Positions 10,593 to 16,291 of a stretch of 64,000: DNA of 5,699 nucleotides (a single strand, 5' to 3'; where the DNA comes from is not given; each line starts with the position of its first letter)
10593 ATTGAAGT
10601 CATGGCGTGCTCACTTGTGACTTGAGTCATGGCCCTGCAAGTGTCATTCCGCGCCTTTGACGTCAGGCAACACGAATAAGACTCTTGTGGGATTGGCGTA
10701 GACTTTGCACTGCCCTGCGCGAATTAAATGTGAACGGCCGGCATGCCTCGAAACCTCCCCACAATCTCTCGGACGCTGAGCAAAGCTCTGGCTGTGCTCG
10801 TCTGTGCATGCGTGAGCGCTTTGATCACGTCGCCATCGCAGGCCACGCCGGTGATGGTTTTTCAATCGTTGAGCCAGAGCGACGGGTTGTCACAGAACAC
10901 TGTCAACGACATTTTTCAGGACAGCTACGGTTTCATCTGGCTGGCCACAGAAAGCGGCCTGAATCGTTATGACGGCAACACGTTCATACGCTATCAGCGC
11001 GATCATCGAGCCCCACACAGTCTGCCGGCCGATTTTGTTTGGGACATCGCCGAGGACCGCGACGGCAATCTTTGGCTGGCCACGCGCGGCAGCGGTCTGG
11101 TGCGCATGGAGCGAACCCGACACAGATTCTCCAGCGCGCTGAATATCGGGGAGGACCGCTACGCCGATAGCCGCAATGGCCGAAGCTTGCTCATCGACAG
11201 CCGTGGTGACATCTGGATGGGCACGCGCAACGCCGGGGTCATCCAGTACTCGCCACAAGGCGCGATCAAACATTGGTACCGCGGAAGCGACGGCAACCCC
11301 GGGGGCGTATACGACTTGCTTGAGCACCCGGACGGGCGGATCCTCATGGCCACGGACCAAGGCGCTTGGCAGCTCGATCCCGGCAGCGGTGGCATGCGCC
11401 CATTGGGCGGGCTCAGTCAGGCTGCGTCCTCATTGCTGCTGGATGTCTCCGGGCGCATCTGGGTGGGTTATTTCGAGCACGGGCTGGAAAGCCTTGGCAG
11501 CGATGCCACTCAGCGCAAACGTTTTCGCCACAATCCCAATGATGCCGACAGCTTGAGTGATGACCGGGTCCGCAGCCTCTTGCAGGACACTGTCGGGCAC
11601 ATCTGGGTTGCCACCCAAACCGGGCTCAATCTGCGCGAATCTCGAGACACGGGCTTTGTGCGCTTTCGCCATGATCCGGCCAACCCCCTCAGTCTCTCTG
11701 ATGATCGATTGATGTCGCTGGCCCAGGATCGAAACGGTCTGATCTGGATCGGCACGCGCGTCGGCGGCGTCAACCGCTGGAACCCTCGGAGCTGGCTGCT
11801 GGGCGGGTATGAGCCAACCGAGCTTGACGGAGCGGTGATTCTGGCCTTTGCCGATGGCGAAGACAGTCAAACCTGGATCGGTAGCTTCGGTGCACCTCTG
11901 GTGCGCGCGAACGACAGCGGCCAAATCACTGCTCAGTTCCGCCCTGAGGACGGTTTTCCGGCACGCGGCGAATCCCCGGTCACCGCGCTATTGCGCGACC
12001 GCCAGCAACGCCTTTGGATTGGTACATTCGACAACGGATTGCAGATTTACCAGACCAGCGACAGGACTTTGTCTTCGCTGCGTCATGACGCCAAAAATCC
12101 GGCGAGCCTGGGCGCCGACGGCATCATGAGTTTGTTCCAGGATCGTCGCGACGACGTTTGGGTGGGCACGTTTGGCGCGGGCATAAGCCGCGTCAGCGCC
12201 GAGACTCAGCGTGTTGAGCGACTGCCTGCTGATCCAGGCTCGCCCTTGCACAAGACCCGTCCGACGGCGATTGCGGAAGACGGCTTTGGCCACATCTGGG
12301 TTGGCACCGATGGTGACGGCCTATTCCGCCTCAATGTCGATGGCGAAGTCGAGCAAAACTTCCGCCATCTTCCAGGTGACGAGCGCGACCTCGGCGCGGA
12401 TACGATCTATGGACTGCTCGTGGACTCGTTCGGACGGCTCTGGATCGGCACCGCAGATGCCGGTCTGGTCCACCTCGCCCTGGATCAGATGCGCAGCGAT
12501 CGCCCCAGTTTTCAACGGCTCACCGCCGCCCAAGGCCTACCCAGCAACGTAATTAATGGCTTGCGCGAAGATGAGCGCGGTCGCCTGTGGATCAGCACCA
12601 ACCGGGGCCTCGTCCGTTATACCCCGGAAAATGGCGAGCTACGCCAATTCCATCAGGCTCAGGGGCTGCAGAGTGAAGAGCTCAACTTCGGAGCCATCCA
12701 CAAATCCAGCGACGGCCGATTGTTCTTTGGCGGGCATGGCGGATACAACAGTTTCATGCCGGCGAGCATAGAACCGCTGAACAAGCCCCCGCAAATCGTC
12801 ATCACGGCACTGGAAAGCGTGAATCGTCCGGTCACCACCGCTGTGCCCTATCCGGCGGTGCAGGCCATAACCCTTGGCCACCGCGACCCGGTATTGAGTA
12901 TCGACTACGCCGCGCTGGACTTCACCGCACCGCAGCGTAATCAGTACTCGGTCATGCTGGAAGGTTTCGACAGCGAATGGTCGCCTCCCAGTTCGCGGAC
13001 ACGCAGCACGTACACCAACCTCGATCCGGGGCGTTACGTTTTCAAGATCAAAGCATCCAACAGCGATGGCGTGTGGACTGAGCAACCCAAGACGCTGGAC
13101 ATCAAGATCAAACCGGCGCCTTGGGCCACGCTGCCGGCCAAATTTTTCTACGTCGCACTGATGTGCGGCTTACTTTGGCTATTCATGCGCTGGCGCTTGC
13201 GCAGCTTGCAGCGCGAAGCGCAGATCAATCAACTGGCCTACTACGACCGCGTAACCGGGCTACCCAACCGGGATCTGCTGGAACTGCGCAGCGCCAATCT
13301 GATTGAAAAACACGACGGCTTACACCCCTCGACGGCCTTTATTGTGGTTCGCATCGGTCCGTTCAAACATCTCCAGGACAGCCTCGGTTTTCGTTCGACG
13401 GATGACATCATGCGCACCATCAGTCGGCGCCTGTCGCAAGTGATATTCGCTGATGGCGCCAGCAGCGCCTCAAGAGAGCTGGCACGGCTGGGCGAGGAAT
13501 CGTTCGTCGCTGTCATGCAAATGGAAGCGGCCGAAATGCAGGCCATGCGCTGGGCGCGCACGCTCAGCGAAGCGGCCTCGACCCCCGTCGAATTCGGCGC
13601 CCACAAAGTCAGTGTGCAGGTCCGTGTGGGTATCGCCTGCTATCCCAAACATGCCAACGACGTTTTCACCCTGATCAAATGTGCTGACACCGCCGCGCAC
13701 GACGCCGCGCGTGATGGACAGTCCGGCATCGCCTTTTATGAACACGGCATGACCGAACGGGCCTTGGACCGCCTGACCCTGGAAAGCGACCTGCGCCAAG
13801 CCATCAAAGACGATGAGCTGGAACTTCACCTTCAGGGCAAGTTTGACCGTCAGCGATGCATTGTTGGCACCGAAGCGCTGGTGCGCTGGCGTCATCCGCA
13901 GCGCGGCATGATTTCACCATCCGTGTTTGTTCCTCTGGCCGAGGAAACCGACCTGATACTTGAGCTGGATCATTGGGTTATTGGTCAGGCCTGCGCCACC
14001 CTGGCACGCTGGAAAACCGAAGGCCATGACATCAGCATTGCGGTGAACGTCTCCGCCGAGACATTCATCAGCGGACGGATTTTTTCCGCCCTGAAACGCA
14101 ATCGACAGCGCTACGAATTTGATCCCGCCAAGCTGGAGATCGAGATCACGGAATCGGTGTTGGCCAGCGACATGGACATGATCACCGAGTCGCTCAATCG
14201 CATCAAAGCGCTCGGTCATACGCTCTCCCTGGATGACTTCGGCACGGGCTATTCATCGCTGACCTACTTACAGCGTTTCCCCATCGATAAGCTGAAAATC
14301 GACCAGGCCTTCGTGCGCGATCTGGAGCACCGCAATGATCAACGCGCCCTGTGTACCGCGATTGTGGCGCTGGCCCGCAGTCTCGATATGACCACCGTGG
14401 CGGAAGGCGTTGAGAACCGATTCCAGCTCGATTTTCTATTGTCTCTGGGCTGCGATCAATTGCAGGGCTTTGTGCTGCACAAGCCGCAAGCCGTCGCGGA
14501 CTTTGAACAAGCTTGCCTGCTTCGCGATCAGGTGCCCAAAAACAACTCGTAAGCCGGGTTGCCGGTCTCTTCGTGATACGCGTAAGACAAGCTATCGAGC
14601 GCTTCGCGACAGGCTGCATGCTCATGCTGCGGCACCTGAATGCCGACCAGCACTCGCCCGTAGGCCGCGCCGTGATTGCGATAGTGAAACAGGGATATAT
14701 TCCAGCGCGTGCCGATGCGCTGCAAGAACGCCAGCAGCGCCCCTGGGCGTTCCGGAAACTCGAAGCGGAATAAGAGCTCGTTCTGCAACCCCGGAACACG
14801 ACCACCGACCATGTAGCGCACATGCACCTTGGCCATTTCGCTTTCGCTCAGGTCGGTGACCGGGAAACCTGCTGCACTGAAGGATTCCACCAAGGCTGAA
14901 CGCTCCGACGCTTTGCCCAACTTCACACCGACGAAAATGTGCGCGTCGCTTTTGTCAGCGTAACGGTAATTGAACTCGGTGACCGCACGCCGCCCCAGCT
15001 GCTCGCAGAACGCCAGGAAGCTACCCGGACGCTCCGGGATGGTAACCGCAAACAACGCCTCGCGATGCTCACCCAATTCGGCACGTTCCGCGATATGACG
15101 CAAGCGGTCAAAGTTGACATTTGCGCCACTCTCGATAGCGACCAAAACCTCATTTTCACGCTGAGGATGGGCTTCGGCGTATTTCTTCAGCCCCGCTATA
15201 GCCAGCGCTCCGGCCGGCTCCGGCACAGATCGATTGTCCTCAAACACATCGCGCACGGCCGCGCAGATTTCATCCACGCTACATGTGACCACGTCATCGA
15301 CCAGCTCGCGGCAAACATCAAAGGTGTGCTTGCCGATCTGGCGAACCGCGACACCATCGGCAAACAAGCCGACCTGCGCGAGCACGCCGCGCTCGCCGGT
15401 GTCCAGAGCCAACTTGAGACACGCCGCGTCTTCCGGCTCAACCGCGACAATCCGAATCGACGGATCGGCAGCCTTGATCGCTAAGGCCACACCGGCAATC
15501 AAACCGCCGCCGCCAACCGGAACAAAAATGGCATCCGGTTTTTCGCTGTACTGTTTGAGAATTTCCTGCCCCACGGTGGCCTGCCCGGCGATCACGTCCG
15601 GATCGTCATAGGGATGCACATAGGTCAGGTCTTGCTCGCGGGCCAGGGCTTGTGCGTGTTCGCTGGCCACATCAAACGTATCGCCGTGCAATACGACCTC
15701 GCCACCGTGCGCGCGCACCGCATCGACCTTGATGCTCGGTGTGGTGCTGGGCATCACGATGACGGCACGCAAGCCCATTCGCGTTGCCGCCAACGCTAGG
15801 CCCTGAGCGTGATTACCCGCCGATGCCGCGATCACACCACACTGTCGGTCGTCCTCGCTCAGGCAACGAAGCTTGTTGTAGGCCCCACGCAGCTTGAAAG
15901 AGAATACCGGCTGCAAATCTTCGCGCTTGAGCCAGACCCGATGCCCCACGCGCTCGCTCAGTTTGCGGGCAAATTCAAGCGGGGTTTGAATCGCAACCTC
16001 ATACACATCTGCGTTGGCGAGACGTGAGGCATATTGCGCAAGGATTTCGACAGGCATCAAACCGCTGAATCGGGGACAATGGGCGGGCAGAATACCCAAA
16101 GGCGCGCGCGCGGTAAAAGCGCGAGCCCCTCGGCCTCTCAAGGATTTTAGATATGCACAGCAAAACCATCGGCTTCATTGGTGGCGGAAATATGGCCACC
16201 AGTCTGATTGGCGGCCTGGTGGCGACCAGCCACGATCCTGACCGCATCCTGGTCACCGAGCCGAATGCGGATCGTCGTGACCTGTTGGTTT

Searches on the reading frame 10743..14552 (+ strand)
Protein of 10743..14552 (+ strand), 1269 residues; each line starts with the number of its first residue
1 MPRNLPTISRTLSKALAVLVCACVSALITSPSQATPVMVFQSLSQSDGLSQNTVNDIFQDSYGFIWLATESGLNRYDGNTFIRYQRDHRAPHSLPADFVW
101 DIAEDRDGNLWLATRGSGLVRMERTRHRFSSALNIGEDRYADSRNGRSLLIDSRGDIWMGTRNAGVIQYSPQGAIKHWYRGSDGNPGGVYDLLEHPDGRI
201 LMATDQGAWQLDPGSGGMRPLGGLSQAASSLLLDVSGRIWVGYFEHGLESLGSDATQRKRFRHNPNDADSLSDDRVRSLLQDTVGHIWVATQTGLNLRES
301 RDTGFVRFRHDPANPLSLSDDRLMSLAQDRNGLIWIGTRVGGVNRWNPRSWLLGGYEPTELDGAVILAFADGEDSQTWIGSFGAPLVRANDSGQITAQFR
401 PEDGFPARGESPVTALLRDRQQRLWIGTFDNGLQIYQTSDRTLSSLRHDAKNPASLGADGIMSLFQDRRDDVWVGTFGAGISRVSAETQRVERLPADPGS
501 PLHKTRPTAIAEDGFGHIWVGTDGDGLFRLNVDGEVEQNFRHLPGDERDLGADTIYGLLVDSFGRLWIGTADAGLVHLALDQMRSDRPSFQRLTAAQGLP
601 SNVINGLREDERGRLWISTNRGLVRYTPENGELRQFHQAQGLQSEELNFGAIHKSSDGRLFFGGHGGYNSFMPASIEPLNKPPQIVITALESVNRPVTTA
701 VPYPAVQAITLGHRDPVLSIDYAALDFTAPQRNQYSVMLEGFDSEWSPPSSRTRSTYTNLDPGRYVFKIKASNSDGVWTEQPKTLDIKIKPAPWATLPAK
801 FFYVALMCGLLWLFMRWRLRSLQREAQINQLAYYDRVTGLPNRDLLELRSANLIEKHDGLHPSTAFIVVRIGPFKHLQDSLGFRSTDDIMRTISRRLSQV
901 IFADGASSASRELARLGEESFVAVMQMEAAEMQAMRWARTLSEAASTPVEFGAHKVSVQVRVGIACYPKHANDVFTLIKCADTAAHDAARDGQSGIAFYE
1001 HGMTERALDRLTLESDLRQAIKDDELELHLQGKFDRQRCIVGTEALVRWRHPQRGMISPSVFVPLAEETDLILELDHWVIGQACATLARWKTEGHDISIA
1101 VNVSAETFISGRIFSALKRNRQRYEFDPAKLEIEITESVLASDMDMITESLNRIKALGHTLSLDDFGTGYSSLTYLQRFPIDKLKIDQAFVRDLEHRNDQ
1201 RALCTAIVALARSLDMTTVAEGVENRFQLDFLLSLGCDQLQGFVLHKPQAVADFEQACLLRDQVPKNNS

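Call 22: search_protein_families(library=pfam, proteins=[window:10743-14552:+], max_evalue=0.00001)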
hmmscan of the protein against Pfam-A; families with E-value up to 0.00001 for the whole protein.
window:10743-14552:+ (1269 aa): 5 families
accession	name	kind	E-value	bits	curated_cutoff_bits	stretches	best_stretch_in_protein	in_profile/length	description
PF00563.25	EAL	-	4.1e-68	229.7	31.3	1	1016-1248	3-236/236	EAL domain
PF07494.17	Reg_prop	-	2.4e-55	177.8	20.4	0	93-116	1-24/24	Two component regulator propeller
PF00990.26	GGDEF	-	1.9e-24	86.7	23.8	1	832-993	1-159/161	Diguanylate cyclase, GGDEF domain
PF07495.19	Y_Y_Y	-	4.9e-16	58.8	26.6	1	727-790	2-65/65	Y_Y_Y domain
PF08450.18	SGL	-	5.2e-07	30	26.3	0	609-665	50-104/246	SMP-30/Gluconolactonase/LRE-like region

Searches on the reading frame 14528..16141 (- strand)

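Call 22: search_protein_families(library=pfam, proteins=[window:14528-16141:-], max_evalue=0.00001)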
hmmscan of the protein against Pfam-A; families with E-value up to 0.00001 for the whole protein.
window:14528-16141:- (537 aa): 2 families
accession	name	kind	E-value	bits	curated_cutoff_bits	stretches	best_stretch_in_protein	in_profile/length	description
PF00291.31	PALP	-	1.9e-84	283.9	35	1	51-338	6-294/295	Pyridoxal-phosphate dependent enzyme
PF00585.24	Thr_dehydrat_C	-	5.5e-51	170.8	27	2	451-535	6-91/91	C-terminal regulatory domain of Threonine dehydratase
